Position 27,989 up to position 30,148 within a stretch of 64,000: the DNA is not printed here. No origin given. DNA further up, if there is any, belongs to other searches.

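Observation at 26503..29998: NupC-family nucleoside transporter followed by a PfkB-kinase fused to a ~320-aa unknown domain with a Cys4 tail: candidate nucleoside (possibly queuosine) salvage module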

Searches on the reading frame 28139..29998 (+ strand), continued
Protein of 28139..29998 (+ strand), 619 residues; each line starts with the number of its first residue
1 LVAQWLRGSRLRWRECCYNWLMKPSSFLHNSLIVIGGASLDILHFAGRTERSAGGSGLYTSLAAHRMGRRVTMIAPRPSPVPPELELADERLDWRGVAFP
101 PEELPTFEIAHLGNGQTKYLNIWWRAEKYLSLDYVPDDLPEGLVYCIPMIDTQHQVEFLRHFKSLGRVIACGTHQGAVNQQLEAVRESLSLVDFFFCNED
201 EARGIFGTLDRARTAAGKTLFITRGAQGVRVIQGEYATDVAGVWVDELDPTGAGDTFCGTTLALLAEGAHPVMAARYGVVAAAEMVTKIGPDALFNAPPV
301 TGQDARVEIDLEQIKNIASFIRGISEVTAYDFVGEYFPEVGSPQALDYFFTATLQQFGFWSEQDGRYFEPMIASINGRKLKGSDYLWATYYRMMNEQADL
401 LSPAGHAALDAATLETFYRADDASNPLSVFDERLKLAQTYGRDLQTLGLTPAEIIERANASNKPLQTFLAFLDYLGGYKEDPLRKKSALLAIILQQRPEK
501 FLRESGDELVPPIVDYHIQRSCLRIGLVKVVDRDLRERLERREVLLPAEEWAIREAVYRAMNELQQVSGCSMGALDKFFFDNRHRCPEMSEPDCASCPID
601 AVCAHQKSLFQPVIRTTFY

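Call 80: find_encoding_contigs(protein=P0067, flank=10000, max_places=1)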
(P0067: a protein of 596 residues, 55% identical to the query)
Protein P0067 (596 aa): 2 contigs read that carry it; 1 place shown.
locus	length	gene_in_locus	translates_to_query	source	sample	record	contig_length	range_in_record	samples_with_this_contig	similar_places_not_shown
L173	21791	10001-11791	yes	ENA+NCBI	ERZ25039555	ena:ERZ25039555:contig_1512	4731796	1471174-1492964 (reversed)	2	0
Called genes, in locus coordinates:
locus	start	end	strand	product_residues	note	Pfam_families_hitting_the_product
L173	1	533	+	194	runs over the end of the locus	-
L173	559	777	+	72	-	-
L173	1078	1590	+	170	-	-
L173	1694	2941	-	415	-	PF12679:ABC2_membrane_2, PF12698:ABC2_membrane_3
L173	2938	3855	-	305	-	PF00005:ABC_tran, PF13304:AAA_21, PF13732:DrrA1-3_C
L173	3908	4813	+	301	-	PF00892:EamA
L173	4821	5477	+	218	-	-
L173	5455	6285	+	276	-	PF02621:VitK2_biosynth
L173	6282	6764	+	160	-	-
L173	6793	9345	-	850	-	PF13583:Reprolysin_4, PF13688:Reprolysin_5, PF13574:Reprolysin_2, PF13582:Reprolysin_3, PF02494:HYR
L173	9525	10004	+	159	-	-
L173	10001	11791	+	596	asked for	PF00294:PfkB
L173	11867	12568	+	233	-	-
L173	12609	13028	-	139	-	-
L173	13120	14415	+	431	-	PF13231:PMT_2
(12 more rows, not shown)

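Call 81: find_encoding_contigs(protein=P0030, flank=10000, max_places=1)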
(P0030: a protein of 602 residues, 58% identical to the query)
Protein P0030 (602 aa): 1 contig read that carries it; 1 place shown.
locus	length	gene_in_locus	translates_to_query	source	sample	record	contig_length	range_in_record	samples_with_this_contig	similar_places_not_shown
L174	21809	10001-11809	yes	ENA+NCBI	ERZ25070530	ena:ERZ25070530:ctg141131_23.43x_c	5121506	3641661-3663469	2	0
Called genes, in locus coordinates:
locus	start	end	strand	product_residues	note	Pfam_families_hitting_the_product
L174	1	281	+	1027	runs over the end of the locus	PF22643:NagA_N (faint), PF01979:Amidohydro_1, PF07969:Amidohydro_3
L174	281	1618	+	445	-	PF07969:Amidohydro_3, PF01979:Amidohydro_1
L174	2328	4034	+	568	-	-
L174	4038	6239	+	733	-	PF08450:SGL (faint), PF16819:DUF5074 (faint), PF23748:Beta-prop_LRRK2 (faint), PF24684:Vgb_lyase (faint), PF07494:Reg_prop (faint), PF21959:DUF6923 (faint)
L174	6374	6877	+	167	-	PF01047:MarR (faint), PF13404:HTH_AsnC-type, PF13412:HTH_24, PF09339:HTH_IclR (faint), PF01037:AsnC_trans_reg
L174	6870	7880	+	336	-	PF00892:EamA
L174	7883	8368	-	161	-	-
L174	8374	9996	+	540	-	PF01773:Nucleos_tra2_N, PF07670:Gate, PF07662:Nucleos_tra2_C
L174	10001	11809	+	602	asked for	PF00294:PfkB, PF10343:Q_salvage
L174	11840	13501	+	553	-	PF05960:DUF885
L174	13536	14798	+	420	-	PF01979:Amidohydro_1, PF07969:Amidohydro_3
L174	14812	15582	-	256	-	PF02673:BacA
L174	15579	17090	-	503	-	PF14134:DUF4301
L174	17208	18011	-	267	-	-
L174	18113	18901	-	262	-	PF01026:TatD_DNase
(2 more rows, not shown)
